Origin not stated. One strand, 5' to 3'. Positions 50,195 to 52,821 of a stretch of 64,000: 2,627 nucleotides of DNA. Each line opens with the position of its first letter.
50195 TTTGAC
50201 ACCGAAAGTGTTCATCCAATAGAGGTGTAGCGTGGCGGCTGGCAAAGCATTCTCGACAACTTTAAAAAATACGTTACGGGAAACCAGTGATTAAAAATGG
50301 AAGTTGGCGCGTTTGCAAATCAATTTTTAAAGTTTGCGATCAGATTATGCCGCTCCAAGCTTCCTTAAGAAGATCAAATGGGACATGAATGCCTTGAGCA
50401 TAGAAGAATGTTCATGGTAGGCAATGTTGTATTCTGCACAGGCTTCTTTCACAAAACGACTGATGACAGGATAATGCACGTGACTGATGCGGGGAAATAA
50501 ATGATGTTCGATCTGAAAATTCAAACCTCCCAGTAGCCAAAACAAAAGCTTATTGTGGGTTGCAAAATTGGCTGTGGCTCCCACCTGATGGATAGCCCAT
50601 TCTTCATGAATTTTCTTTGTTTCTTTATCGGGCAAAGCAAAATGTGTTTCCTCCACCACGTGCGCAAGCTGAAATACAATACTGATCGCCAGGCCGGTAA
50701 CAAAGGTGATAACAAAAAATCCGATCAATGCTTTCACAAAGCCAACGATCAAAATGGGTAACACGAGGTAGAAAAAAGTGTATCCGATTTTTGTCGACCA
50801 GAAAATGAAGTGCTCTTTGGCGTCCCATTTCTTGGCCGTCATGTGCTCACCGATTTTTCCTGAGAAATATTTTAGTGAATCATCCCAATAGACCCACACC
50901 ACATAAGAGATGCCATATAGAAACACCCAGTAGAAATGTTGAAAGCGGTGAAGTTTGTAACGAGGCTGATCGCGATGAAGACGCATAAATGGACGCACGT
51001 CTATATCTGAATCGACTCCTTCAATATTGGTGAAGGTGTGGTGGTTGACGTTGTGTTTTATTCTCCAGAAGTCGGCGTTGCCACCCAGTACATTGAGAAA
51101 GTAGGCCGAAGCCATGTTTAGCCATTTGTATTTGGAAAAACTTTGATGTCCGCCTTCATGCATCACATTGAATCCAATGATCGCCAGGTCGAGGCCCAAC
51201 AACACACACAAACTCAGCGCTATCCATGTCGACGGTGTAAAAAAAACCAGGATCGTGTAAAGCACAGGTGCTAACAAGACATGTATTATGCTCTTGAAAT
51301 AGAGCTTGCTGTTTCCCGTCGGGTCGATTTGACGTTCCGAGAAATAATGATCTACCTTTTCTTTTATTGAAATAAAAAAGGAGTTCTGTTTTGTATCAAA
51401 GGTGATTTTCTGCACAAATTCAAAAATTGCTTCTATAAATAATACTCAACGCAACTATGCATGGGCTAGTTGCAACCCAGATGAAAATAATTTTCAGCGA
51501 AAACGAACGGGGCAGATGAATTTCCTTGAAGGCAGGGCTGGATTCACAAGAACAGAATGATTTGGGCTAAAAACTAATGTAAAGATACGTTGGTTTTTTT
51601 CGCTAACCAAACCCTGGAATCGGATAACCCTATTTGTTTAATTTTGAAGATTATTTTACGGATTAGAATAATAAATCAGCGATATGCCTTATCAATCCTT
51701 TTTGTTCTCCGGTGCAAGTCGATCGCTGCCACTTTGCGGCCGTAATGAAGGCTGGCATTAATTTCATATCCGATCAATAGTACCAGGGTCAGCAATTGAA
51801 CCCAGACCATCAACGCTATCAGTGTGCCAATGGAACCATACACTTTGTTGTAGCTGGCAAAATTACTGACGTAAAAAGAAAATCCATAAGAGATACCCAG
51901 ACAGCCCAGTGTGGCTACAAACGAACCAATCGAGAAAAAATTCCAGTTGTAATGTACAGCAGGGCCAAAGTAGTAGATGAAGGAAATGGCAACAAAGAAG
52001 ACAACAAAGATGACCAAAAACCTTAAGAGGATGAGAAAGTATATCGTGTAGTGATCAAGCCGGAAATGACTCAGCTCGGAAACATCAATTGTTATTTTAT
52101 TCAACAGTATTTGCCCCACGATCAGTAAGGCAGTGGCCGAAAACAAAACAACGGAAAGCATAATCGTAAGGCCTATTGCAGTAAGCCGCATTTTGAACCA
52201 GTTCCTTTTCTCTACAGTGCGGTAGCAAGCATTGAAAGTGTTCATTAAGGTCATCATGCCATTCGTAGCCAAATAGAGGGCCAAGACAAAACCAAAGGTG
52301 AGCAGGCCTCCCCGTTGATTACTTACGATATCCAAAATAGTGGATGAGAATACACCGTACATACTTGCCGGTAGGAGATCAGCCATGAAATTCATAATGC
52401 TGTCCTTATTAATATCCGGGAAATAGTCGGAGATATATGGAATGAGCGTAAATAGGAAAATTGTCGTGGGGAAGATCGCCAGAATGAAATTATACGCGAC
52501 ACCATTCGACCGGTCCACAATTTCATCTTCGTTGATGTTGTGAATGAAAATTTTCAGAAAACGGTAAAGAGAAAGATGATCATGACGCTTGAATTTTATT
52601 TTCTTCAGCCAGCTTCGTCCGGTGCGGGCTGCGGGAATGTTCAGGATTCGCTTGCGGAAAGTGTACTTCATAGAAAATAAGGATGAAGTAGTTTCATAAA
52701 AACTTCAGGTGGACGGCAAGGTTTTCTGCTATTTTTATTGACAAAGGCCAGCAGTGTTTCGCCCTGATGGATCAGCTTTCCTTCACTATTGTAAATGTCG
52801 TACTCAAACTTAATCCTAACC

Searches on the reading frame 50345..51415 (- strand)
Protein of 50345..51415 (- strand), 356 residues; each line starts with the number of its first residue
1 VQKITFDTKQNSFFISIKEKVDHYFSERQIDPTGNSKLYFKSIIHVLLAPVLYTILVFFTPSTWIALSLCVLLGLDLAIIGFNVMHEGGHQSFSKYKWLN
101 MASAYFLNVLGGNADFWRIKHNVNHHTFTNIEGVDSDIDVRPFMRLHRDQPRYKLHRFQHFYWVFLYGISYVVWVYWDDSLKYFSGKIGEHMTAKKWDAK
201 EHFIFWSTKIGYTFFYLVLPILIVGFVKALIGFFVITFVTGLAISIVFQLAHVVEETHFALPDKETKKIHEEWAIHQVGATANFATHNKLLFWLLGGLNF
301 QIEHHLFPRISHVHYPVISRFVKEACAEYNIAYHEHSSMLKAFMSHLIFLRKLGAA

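Call 14: search_protein_families(library=pfam, proteins=[window:50345-51415:-], max_evalue=0.00001)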
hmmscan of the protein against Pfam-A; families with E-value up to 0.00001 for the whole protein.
window:50345-51415:- (356 aa): 1 family
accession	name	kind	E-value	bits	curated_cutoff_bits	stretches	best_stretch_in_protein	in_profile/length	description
PF00487.30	FA_desaturase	-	4.6e-34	118.8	29.7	1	62-335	1-251/253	Fatty acid desaturase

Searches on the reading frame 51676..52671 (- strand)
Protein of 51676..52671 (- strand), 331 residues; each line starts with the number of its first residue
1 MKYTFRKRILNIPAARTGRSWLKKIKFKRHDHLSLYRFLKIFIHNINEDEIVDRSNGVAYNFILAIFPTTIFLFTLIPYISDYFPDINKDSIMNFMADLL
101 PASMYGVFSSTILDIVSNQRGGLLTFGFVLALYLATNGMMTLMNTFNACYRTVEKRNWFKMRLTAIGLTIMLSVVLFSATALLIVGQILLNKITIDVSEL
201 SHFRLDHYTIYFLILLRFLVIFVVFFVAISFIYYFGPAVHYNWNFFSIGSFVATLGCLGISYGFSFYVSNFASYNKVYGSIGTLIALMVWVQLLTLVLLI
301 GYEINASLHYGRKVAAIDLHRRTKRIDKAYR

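Call 14: search_protein_families(library=pfam, proteins=[window:51676-52671:-], max_evalue=0.00001)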
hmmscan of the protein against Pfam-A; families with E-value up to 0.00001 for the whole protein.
window:51676-52671:- (331 aa): 1 family
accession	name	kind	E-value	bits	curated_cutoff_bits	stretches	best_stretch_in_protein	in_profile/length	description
PF03631.20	Virul_fac_BrkB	-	4.2e-61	207.3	33.7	1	48-310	2-257/259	Virulence factor BrkB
